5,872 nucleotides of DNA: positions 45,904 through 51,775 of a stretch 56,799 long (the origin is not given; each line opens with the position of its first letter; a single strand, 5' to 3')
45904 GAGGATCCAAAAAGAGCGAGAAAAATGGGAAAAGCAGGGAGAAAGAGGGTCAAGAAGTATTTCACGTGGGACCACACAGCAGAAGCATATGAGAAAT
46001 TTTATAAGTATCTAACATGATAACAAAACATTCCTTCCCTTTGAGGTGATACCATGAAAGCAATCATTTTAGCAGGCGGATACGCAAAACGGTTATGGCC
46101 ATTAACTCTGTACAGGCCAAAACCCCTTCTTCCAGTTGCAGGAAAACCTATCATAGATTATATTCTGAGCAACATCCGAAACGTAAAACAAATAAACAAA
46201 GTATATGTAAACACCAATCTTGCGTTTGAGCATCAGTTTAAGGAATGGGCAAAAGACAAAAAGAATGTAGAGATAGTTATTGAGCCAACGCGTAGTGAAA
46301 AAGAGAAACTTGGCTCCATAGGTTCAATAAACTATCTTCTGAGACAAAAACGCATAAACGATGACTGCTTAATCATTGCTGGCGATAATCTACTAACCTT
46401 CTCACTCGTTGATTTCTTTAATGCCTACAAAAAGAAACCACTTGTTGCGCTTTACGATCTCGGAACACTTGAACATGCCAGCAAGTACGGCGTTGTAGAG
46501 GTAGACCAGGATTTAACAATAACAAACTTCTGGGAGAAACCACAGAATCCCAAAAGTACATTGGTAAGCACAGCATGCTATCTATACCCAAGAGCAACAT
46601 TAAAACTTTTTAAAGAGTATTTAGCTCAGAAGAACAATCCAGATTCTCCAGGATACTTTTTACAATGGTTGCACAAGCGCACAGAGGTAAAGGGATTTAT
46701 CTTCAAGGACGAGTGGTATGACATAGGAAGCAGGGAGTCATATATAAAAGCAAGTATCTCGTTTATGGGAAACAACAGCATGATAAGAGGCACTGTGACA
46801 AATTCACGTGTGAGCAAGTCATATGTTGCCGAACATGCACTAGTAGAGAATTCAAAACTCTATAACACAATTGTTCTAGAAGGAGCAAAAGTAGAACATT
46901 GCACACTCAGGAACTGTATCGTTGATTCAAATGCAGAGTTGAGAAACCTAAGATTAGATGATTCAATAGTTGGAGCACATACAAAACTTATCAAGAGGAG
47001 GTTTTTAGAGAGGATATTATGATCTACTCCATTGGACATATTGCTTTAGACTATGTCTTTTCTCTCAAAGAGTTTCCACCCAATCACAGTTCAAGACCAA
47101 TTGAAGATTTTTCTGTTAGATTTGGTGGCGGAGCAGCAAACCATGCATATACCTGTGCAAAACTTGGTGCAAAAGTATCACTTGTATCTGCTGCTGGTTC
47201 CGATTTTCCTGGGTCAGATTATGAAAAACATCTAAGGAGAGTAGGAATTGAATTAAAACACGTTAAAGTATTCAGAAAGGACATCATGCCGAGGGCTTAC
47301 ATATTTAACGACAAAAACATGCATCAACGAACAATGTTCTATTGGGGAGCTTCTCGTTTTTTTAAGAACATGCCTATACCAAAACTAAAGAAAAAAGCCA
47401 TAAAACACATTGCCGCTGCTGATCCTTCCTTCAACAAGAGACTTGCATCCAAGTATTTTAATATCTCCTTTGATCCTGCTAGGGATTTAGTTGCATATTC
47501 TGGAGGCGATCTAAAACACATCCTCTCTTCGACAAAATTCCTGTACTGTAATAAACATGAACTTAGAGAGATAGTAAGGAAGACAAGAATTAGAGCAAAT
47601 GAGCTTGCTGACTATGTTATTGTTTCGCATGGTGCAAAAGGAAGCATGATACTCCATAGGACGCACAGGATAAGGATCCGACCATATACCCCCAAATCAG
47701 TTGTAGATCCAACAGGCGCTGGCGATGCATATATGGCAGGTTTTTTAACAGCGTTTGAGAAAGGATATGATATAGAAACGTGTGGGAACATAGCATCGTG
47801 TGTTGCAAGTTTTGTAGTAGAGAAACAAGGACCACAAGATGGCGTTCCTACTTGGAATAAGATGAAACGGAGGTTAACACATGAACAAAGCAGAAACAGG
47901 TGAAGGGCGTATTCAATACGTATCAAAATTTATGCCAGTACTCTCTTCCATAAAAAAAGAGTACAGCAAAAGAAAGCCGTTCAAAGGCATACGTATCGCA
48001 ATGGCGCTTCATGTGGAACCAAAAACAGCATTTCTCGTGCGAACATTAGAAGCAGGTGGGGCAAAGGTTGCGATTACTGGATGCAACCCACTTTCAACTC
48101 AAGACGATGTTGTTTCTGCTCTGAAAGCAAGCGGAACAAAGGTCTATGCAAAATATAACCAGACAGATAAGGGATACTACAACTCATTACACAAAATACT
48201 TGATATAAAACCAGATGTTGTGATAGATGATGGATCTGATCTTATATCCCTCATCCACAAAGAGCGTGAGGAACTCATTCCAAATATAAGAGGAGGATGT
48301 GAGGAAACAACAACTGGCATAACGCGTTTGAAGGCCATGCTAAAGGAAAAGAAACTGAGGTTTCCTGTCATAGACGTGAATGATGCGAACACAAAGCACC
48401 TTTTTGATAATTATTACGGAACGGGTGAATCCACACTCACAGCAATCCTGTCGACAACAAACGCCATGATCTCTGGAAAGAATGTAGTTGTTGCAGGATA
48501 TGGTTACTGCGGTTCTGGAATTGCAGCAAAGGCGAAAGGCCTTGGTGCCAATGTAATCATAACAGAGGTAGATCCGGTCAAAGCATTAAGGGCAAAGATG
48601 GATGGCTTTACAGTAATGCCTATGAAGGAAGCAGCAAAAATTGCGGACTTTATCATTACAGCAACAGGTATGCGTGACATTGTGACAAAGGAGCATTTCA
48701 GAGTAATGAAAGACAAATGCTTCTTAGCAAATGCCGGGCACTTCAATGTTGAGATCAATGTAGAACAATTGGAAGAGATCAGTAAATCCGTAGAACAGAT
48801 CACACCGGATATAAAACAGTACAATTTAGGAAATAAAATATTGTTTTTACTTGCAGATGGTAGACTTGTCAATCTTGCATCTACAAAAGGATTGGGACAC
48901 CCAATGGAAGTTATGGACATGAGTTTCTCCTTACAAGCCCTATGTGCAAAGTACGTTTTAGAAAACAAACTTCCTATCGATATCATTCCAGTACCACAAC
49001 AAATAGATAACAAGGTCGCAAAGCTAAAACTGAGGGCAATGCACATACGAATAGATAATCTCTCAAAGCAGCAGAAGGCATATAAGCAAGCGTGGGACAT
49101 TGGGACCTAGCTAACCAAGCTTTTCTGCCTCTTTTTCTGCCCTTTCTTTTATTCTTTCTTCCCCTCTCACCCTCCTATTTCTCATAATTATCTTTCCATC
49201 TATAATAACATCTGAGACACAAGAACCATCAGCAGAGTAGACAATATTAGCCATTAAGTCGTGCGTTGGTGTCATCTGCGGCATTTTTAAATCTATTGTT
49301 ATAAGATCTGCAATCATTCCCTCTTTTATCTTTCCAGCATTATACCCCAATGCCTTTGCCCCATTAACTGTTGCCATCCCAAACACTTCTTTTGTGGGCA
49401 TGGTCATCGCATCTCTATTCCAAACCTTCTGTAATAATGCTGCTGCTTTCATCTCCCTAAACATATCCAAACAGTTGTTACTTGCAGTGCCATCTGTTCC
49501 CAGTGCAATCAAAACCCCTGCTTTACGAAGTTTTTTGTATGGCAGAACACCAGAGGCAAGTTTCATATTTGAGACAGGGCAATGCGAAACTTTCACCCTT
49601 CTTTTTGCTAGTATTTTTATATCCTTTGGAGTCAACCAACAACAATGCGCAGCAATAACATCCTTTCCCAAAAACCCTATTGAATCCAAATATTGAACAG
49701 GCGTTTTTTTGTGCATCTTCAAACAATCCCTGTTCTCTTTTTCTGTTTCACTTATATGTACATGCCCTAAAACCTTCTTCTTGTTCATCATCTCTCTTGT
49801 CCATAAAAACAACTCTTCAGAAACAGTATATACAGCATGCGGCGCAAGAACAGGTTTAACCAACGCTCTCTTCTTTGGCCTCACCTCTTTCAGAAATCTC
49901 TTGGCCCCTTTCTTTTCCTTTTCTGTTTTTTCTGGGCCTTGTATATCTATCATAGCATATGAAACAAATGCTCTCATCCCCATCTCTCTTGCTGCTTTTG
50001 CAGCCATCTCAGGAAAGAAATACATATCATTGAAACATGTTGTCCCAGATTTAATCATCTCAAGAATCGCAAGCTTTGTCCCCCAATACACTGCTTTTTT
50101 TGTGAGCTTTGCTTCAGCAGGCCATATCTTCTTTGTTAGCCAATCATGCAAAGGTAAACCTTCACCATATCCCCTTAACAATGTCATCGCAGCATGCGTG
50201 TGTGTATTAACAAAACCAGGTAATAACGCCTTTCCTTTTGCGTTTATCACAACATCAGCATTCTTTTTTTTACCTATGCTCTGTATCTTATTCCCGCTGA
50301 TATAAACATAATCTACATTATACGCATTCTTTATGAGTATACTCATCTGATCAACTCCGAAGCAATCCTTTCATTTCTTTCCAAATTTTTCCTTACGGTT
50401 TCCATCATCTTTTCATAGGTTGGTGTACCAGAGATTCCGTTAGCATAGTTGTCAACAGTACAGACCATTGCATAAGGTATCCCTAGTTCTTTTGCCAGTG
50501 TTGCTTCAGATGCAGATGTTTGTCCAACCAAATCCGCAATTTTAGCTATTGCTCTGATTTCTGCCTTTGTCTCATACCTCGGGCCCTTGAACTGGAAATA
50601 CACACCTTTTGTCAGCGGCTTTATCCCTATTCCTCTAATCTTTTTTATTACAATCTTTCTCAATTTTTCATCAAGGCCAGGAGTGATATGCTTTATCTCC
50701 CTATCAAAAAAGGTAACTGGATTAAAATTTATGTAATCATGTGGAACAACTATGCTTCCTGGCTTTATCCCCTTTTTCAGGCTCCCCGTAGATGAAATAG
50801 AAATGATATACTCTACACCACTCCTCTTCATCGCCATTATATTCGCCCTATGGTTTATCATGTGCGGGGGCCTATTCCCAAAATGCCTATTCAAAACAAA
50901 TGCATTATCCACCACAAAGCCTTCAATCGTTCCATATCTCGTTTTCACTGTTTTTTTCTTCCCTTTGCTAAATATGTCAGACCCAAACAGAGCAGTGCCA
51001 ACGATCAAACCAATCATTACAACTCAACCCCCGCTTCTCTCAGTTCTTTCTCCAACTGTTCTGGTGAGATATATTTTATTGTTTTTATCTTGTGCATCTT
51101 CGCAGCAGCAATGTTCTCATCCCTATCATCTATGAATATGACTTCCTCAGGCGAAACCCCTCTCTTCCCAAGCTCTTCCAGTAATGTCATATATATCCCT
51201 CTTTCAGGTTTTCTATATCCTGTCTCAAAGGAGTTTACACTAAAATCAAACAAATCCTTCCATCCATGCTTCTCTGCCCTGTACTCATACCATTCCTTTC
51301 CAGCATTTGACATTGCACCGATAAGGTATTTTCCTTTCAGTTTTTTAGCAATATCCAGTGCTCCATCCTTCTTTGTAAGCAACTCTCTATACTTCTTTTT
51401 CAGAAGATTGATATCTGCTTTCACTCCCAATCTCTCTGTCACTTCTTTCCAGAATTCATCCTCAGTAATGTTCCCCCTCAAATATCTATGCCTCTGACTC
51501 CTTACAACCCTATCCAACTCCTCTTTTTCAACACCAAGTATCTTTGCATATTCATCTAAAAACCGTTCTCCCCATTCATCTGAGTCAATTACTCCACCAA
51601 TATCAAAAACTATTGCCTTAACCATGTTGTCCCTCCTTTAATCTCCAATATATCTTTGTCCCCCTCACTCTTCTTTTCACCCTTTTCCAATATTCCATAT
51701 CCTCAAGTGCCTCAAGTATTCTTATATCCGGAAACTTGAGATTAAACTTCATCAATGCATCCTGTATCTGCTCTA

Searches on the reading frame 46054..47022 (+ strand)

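Call 68: search_protein_families(library=pfam, proteins=[window:46054-47022:+], max_evalue=0.001)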
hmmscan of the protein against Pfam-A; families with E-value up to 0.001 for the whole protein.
window:46054-47022:+ (322 aa): 4 families
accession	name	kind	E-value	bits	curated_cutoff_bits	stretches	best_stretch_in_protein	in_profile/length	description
PF00483.29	NTP_transferase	-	9.7e-41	140.4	21.2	1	2-234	1-239/245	Nucleotidyl transferase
PF12804.13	NTP_transf_3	-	3.6e-11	43.9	27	1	3-113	1-97/160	MobA-like NTP transferase domain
PF24894.1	Hexapep_GlmU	-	0.00019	21.9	23.3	1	241-297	18-78/104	GlmU-like, C-terminal hexapeptide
PF02348.25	CTP_transf_3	-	0.00086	19.6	22.6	0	23-55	16-48/217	Cytidylyltransferase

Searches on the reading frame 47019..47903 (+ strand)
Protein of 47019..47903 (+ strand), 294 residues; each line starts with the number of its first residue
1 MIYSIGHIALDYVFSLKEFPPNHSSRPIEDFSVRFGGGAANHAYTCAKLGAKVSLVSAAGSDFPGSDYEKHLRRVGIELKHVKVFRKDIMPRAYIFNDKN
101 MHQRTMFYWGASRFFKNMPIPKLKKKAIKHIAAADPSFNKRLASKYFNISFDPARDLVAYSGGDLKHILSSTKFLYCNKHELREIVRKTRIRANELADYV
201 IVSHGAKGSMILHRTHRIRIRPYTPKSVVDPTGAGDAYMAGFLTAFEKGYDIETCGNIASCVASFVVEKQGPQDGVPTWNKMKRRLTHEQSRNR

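Call 68: search_protein_families(library=pfam, proteins=[window:47019-47903:+], max_evalue=0.001)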
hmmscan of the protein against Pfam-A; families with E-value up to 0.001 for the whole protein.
window:47019-47903:+ (294 aa): 1 family
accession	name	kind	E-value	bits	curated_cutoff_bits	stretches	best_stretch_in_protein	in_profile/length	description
PF00294.29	PfkB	-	2.2e-42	145.9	25.8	1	2-278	4-301/302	pfkB family carbohydrate kinase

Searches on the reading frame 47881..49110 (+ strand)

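Call 68: search_protein_families(library=pfam, proteins=[window:47881-49110:+], max_evalue=0.001)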
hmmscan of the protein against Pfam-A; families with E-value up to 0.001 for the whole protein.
window:47881-49110:+ (409 aa): 4 families
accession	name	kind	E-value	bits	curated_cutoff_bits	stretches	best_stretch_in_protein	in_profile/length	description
PF05221.23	AdoHcyase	-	1.1e-51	176.3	25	2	2-129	8-140/299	S-adenosyl-L-homocysteine hydrolase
PF00670.27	AdoHcyase_NAD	-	1.3e-50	172.1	27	1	177-336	1-161/162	S-adenosyl-L-homocysteine hydrolase, NAD binding domain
PF02826.25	2-Hacid_dh_C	-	8.1e-10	38.8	25.1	1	195-286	32-127/178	D-isomer specific 2-hydroxyacid dehydrogenase, NAD binding domain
PF07991.19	KARI_N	-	9.9e-10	38.7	20.6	1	197-294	2-103/165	Acetohydroxy acid isomeroreductase, NADPH-binding domain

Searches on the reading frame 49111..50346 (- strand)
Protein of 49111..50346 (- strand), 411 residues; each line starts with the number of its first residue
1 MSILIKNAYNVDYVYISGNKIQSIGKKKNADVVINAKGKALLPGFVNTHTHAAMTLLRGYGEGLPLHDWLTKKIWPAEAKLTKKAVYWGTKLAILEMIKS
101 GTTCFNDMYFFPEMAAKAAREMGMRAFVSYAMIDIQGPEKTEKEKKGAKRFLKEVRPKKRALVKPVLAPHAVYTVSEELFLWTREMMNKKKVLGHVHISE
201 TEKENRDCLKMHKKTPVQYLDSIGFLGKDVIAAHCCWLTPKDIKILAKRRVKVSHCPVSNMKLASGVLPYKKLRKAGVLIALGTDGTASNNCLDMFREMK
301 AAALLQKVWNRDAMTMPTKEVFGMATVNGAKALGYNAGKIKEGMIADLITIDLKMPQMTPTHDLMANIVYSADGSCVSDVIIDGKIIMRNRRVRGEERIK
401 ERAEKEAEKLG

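Call 68: search_protein_families(library=pfam, proteins=[window:49111-50346:-], max_evalue=0.001)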
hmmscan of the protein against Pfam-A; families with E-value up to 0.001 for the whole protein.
window:49111-50346:- (411 aa): 2 families
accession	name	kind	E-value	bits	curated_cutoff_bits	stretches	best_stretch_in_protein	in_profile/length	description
PF01979.26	Amidohydro_1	-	7.7e-80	269.1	25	1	41-387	2-345/345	Amidohydrolase family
PF07969.17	Amidohydro_3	-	6.7e-23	82.3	29.7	2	231-387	309-471/472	Amidohydrolase family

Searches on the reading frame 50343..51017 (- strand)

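Call 91: search_protein_families(library=pfam, proteins=[window:50343-51017:-], max_evalue=0.001)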
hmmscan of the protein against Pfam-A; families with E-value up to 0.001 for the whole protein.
window:50343-51017:- (224 aa): 1 family
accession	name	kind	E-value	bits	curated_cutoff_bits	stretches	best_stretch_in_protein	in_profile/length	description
PF01048.26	PNP_UDP_1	-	2.6e-32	112.5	25.1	1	49-224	51-233/233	Phosphorylase superfamily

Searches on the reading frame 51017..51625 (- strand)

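Call 91: search_protein_families(library=pfam, proteins=[window:51017-51625:-], max_evalue=0.001)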
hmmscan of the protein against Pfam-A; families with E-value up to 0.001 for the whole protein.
window:51017-51625:- (202 aa): 3 families
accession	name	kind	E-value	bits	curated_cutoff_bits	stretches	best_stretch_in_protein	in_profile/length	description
PF00702.32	Hydrolase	-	3.9e-17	63.7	26.4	1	2-176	1-188/191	haloacid dehalogenase-like hydrolase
PF13419.12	HAD_2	-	3.3e-12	47.3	23.8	1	52-183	42-176/178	Haloacid dehalogenase-like hydrolase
PF13242.12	Hydrolase_like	-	0.00025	21.4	22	1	137-185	2-48/75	HAD-hyrolase-like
